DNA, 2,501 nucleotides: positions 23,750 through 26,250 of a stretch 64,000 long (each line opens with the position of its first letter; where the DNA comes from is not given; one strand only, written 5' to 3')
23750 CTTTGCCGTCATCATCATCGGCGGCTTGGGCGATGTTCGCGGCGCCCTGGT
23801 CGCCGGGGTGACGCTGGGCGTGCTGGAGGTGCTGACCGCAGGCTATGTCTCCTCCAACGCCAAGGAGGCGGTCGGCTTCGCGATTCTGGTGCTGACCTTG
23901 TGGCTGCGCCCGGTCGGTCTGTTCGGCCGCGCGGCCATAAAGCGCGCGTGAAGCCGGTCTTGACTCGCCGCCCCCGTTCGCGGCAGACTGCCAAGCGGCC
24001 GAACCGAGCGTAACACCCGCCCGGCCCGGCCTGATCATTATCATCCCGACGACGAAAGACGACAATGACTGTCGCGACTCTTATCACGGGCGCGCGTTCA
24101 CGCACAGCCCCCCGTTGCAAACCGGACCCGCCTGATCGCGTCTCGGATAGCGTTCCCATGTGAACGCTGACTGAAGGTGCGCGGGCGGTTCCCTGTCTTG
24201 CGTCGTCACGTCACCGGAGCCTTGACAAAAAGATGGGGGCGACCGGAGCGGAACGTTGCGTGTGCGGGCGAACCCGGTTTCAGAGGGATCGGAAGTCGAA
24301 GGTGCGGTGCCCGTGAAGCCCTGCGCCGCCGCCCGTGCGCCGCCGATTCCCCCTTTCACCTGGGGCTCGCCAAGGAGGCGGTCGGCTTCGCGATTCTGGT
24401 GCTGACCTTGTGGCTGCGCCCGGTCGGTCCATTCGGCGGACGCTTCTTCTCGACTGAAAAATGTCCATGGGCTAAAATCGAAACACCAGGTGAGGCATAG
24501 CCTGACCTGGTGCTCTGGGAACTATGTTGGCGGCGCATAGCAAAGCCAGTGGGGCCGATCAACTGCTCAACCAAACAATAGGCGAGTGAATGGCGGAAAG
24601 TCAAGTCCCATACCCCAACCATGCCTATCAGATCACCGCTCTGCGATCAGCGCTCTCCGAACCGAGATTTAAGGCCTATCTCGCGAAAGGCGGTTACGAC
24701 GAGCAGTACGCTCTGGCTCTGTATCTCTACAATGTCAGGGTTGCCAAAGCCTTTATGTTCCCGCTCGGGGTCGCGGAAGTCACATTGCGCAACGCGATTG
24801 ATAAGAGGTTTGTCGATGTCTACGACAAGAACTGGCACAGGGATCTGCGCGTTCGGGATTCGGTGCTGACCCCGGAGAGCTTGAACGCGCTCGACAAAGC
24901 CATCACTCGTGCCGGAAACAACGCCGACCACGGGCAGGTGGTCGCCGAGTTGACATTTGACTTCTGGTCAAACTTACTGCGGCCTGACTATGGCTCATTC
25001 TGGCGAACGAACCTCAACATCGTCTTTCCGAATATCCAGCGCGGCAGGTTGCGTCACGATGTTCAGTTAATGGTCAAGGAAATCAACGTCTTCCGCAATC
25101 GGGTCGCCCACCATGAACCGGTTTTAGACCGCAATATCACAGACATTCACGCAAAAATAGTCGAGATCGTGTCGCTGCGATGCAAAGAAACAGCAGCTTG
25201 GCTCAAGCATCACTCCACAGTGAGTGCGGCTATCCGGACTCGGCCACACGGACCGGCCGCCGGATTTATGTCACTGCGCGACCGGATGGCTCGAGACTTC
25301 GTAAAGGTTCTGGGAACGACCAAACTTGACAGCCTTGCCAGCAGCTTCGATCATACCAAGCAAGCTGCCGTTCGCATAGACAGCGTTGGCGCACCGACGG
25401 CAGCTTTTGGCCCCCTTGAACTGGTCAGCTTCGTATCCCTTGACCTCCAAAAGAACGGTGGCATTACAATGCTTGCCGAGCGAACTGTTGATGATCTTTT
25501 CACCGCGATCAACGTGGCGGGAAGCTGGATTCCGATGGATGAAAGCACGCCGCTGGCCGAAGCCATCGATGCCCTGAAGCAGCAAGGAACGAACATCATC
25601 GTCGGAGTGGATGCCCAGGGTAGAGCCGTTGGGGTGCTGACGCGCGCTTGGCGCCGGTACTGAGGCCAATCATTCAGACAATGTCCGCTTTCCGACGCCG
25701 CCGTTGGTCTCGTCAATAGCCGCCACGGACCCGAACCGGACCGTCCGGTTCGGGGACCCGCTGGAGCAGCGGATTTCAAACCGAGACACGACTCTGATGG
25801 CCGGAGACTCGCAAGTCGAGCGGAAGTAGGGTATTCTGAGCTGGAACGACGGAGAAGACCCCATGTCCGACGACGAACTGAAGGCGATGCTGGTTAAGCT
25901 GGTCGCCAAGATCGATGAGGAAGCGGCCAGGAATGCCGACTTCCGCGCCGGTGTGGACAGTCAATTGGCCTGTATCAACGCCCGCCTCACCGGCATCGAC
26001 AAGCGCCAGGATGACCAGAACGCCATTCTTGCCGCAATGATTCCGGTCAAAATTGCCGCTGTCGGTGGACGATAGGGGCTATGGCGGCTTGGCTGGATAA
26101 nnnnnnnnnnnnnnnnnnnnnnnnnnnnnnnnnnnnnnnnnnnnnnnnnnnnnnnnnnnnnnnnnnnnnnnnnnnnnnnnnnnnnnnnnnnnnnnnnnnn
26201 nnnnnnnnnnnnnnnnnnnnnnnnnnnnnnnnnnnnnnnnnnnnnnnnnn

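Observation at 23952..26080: About 2.1 kb cargo insertion splitting the livH-livM junction of a LIV-type ABC operon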

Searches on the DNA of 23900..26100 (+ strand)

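Call 36: search_dna_similar(query=window:23952-26080:+, collection=plasmids, mode=distant, max_rows=15)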
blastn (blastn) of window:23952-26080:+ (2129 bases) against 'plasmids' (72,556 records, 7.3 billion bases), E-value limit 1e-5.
Records with a match: 58; places in all: 58; records where one place covers at least 80% of the query: 0.
Best place of each record, by identity: 60-80% 58.
By first word of the organism name: Agrobacterium 53; Rhizobium 4; Microvirga 1.
By predicted mobility (MOB-suite, as given by PLSDB): non-mobilizable 49; conjugative 9.
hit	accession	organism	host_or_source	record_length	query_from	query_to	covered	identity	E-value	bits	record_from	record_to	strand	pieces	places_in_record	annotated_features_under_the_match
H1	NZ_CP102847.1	Microvirga terrae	soil,soil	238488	523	1288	36%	65.5%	5e-34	155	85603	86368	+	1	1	Abi family protein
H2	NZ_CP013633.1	Rhizobium sp. N324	Phaseolus vulgaris,Whole ...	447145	524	1273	35%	65.7%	7e-32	148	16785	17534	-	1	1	hypothetical protein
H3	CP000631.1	Rhizobium rhizogenes K84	-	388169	523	1267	35%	65.1%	1e-28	136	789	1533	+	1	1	conserved hypothetical protein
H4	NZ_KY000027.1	Rhizobium rhizogenes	-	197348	524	1267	35%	65.2%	2e-26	129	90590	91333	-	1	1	Abi family protein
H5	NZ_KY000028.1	Agrobacterium tumefaciens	-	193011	524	1267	35%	65.2%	2e-26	129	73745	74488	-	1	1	Abi family protein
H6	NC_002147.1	Agrobacterium tumefaciens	-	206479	524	1267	35%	65.1%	2e-26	130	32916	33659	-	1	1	Abi family protein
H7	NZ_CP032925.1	Agrobacterium tumefaciens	Euonymus sp.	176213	524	1267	35%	65.1%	2e-26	130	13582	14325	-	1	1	Abi family protein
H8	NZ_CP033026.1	Agrobacterium fabrum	Prunus sp.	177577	524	1267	35%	65.1%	2e-26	130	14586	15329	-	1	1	Abi family protein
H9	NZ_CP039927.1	Agrobacterium tumefaciens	-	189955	524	1267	35%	65.1%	2e-26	130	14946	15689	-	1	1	Abi family protein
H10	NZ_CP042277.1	Agrobacterium tumefaciens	Juglans regia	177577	524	1267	35%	65.1%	2e-26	130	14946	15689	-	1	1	Abi family protein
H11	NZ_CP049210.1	Agrobacterium rubi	Raspberry,cell culture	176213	524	1267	35%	65.1%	2e-26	130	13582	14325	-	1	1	Abi family protein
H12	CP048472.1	Agrobacterium tumefaciens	walnut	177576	524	1267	35%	65.1%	2e-26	130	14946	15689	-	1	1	Abi family protein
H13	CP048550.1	Agrobacterium tumefaciens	walnut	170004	524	1267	35%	65.1%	2e-26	130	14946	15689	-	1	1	Abi family protein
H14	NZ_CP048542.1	Agrobacterium tumefaciens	walnut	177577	524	1267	35%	65.1%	2e-26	130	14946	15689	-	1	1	Abi family protein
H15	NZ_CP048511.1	Agrobacterium tumefaciens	walnut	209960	524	1267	35%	65.1%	2e-26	130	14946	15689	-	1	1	Abi family protein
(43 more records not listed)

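Call 37: search_dna_similar(query=window:23952-26080:+, collection=phages, mode=distant, max_rows=10)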
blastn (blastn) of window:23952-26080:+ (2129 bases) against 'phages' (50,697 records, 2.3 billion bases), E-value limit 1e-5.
No match.
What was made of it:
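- Tried and rejected: Phage database. blastn with the insert found no match (call 37).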

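Call 39: search_rna_families(source=window, start=23900, end=26100, threshold=evalue, max_evalue=5)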
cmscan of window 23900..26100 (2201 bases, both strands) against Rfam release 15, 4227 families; matches with E-value up to 5: 4.
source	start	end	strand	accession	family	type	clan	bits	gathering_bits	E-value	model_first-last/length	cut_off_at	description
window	25757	25783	+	RF01107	SBRMV1_UPD-PKf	Cis-reg;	-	18.3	39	3.7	1-27/27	no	Pseudoknot of upstream pseudoknot domain (UPD) of the 3'UTR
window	23994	24103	-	RF02828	Scr3920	Gene; sRNA;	-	17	88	2.9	1-125/125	no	Streptomyces RNA 3920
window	24171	24217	-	RF02044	CDKN2B-AS_2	Gene; lncRNA;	-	16.8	50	1.9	1-46/46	no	CDKN2B antisense RNA 1 convserved region 2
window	24449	24555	+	RF00377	snoU6-53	Gene; snRNA; snoRNA; CD-box;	-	15.7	36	4.8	1-110/110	no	Small nucleolar RNA U6-53/MBII-28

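Call 74: build_rna_model(alignment_id=A6, structure=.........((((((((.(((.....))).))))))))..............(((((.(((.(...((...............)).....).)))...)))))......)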
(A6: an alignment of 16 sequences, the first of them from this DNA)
Model R1 built from alignment A6 (16 sequences, 109 columns); structure: as given.
model positions 97; base pairs 22; branch points 1; effective number of sequences 1.11; information 0.59 bits per position. Calibrated on 0.2 Mb of random sequence (short: E-values are rough).
structure used (alignment columns):
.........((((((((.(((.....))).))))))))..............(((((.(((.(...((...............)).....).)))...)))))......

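Call 76: search_with_rna_model(model_id=R1, sources=[window, L001, L002, L003, L004, L005, L006, L007, L008, L009, L010, L011, L012, L013, L014, L015, L016, L017, L018, L019, L020, L021, L022, L023, L024, L025, L026, L027, L028, L029, L030, L031, L032, L033, L034, L035, L036, L037, L038, L039, L040, L041, L042, L043, L044, L045, L046, L047, L048, L049, L050, L051, L052, L053, L054, L055, L056, L057, L058, L059, L060, L061, L062, L063, L064, L065, L066, L067, L068, L069, L070, L074, L075, L076, L126, L127, L128, L129, L130, L131, L132, L133, L134, L135, L136, L137, L138, L139, L140, L141, L142, L143], max_evalue=1)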
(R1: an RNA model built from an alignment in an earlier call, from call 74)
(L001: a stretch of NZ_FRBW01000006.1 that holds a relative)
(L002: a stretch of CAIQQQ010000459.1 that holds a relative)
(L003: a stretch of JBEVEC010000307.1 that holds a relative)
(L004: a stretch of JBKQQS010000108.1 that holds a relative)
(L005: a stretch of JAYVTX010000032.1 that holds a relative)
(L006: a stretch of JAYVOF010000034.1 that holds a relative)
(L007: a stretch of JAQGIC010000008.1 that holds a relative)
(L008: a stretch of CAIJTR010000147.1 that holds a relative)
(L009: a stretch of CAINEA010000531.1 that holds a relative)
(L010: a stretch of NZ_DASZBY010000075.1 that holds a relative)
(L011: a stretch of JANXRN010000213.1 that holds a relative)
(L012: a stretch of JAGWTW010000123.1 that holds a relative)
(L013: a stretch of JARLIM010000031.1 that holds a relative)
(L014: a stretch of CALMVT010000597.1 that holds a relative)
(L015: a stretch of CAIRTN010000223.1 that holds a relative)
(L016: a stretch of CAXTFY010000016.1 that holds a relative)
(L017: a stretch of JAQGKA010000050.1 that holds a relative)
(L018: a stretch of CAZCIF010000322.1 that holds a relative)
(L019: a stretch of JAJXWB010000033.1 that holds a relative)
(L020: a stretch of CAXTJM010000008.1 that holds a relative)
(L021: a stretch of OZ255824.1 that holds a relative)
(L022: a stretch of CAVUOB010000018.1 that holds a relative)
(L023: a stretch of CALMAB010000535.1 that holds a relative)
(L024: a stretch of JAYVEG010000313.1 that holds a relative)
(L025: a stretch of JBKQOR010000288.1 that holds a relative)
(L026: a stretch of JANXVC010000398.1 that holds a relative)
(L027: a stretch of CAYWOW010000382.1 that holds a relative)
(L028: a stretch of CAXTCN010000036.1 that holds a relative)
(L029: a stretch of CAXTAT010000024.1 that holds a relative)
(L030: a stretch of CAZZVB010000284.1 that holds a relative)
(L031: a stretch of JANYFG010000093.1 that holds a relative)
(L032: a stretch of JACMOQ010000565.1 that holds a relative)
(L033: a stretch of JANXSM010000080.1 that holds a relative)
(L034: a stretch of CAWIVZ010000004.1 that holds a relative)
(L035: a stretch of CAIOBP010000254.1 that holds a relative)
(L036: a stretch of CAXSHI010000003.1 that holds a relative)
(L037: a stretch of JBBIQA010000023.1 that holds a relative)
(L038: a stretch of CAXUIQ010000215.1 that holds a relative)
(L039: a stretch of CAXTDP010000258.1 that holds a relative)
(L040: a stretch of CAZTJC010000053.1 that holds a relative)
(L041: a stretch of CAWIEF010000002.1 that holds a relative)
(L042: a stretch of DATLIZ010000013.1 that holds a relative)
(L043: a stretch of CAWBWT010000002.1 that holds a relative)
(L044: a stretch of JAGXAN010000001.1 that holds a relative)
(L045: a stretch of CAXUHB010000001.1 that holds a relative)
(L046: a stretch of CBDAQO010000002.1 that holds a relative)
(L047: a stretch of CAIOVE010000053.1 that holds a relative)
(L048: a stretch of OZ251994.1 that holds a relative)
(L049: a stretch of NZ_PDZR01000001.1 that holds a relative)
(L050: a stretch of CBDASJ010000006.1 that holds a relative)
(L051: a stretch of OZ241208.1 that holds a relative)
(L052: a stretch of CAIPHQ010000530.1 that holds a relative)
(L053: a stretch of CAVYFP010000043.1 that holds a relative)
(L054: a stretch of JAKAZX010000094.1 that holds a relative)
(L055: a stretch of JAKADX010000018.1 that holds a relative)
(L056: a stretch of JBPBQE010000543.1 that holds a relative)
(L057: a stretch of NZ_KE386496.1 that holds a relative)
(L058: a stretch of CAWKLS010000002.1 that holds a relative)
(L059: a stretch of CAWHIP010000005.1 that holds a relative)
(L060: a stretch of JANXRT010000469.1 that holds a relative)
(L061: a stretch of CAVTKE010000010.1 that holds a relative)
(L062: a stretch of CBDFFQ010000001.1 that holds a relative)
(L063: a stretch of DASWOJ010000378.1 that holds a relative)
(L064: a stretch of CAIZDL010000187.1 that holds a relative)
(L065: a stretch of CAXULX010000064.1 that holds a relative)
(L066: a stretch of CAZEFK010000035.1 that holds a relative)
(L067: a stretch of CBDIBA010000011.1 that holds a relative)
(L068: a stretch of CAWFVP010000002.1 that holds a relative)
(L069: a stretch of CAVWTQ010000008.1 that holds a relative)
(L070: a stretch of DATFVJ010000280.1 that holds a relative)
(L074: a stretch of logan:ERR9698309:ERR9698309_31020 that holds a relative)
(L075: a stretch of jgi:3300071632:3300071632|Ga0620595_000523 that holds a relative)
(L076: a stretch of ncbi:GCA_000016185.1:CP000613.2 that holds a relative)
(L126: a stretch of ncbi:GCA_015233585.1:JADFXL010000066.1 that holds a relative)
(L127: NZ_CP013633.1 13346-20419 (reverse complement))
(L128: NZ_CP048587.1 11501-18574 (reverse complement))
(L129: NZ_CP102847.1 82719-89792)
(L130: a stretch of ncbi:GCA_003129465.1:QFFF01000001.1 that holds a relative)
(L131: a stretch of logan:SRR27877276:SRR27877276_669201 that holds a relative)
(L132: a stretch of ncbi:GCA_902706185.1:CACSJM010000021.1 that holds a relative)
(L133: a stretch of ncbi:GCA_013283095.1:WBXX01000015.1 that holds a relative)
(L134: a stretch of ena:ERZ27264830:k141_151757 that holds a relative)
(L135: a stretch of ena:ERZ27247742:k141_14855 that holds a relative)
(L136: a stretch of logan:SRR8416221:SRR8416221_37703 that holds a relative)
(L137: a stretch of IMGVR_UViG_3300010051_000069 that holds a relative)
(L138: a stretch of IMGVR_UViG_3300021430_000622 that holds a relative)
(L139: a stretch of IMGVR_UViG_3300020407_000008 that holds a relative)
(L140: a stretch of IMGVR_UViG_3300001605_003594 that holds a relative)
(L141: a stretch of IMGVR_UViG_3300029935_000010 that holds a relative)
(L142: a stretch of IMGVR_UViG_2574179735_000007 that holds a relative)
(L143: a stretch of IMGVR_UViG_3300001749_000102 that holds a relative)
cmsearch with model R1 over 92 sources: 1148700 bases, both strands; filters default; matches with E-value up to 1: 41.
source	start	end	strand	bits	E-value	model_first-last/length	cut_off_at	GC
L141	5747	5842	-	110.4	6.5e-31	1-97/97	no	0.58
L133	2884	2979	+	110.3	7.5e-31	1-97/97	no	0.59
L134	1785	1880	+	110.3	7.5e-31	1-97/97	no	0.59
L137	2528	2623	-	108.2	3.3e-30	1-97/97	no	0.58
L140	10398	10492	-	108.2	3.3e-30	1-97/97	no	0.58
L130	2885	2981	+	107.3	6.2e-30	1-97/97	no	0.58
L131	337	433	+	107.3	6.2e-30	1-97/97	no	0.58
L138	1413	1507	+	107.2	6.5e-30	1-97/97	no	0.59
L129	2885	2980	+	106.3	1.2e-29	1-97/97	no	0.56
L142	3161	3256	-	105.9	1.6e-29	1-97/97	no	0.59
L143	1636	1730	+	105.6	2e-29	1-97/97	no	0.61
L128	2886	2980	+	105.1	3e-29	1-97/97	no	0.55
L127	2886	2981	+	101.4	4e-28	1-97/97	no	0.55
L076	6601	6697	+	101.1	5.2e-28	1-97/97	no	0.57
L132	2886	2981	+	100.9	5.7e-28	1-97/97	no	0.59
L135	2890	2985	+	100.1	1e-27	1-97/97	no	0.57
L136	2160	2255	+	100.1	1e-27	1-97/97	no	0.57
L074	1964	2058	+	98.5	3.3e-27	1-97/97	no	0.56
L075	7873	7979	+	87.8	6.9e-24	1-97/97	no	0.6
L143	1604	1682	-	29.5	7.6e-06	1-97/97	no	0.49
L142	3210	3288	+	28.9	1.2e-05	1-97/97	no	0.52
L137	2577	2684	+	27.7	2.8e-05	1-97/97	no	0.56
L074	1910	2010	-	27.1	4.4e-05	1-97/97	no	0.5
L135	2825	2936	-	25.3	0.00016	1-97/97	no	0.58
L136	2095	2206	-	25.3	0.00016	1-97/97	no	0.58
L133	2852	2930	-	25.2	0.00017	1-97/97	no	0.54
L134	1753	1831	-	25.2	0.00017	1-97/97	no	0.54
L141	5796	5857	+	24.8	0.00022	1-97/97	no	0.53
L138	1398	1459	-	23.9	0.00042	1-97/97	no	0.56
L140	10446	10507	+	23.9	0.00042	1-97/97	no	0.56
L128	2844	2932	-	23.3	0.00062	1-97/97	no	0.48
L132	2840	2932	-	22.5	0.0011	1-97/97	no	0.55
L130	2869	2931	-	21.2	0.0028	1-97/97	no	0.51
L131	321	383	-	21.2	0.0028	1-97/97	no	0.51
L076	6589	6646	-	21.2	0.0028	1-97/97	no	0.47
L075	7882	7910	-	19.5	0.0096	10-38/97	no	0.69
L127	2844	2932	-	18.3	0.022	1-97/97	no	0.49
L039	7457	7561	-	16.6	0.078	1-97/97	no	0.64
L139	5592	5616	-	15.3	0.19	12-36/97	no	0.72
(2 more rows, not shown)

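Call 101: search_with_rna_model(model_id=R1, sources=[L148, L152, L153, L154, L155, L156, L157, L158, L159, L160, L161, L162, L165, L166, L167, L168, L169, L170, L171, L172, L173, L174, L175, L176, L177, L188], max_evalue=5, filters=off)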
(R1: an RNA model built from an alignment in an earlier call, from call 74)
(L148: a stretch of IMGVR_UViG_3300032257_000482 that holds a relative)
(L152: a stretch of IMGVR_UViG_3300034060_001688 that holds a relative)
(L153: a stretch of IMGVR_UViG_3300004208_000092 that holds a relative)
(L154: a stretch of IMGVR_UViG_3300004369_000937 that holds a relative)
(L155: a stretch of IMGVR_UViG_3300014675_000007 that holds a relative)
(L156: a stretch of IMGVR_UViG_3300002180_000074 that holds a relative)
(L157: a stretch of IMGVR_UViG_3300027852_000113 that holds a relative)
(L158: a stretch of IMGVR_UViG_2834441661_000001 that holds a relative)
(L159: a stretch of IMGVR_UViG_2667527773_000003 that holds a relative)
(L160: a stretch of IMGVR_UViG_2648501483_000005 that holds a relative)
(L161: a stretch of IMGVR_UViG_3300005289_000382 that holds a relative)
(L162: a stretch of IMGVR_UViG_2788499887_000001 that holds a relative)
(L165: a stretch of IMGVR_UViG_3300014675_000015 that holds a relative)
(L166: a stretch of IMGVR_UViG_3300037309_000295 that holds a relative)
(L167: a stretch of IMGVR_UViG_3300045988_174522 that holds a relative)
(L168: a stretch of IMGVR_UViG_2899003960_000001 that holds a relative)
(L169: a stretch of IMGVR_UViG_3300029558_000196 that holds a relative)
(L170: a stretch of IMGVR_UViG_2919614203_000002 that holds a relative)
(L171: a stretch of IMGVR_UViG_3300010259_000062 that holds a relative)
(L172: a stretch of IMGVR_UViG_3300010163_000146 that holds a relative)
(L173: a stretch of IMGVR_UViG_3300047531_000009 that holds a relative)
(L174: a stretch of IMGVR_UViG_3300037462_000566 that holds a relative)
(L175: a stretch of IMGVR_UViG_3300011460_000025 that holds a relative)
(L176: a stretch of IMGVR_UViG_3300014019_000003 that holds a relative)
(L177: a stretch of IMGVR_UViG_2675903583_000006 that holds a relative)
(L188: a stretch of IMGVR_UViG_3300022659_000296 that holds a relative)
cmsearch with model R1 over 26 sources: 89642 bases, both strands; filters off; matches with E-value up to 5: 31.
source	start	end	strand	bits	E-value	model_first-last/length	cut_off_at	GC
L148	1386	1479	+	93.1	1.2e-26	1-97/97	no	0.5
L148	1378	1432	-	23.6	3.9e-05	1-97/97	no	0.42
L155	1319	1405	+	19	0.0011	1-97/97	no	0.63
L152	2452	2528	-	13.8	0.043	1-97/97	no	0.57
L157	396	471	+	13.7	0.048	1-97/97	no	0.41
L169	2184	2247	-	11.1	0.3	1-97/97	no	0.31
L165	1348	1442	+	11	0.32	1-97/97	no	0.63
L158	1334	1409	-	11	0.32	1-97/97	no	0.37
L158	1363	1455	+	10.7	0.39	1-97/97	no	0.47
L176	1348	1442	+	10.4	0.5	1-97/97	no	0.64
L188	1253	1330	+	10.4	0.5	1-97/97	no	0.5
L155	1285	1364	-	10.4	0.5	1-97/97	no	0.56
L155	2141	2215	-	9.8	0.74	1-97/97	no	0.6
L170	2097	2123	+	9.6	0.87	11-37/97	no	0.74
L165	487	553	+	9.3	1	1-97/97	no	0.45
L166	484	544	+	9.3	1.1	1-97/97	no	0.56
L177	2572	2648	-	9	1.3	1-97/97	no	0.27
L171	2904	2956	-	8.6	1.7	1-97/97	no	0.36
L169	2199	2274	+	8.3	2.2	1-97/97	no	0.38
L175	1228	1288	+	8.3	2.2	1-97/97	no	0.31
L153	2148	2224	+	8.3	2.2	1-97/97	no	0.43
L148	902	980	-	8.2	2.4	1-97/97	no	0.52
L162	1356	1397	+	8.1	2.6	1-97/97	no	0.45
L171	2370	2417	+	8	2.6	1-97/97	no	0.46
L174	669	763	-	7.9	2.8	1-97/97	no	0.75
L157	337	444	-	7.9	3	1-97/97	no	0.49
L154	3304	3421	+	7.9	3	1-97/97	no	0.34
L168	1884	1906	-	7.8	3.1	13-35/97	no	0.48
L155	2966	3047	-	7.6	3.8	1-97/97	no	0.6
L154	2173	2256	+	7.3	4.5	1-97/97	no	0.44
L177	2719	2788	-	7.2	4.9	1-97/97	no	0.43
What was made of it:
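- On AbiF-AbiFr type III-like toxin-antitoxin: A 95-nt leader gives 21 covariance-model hits of 88-110 bits, all immediately upstream of abi-CBS genes (calls 76, 101).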
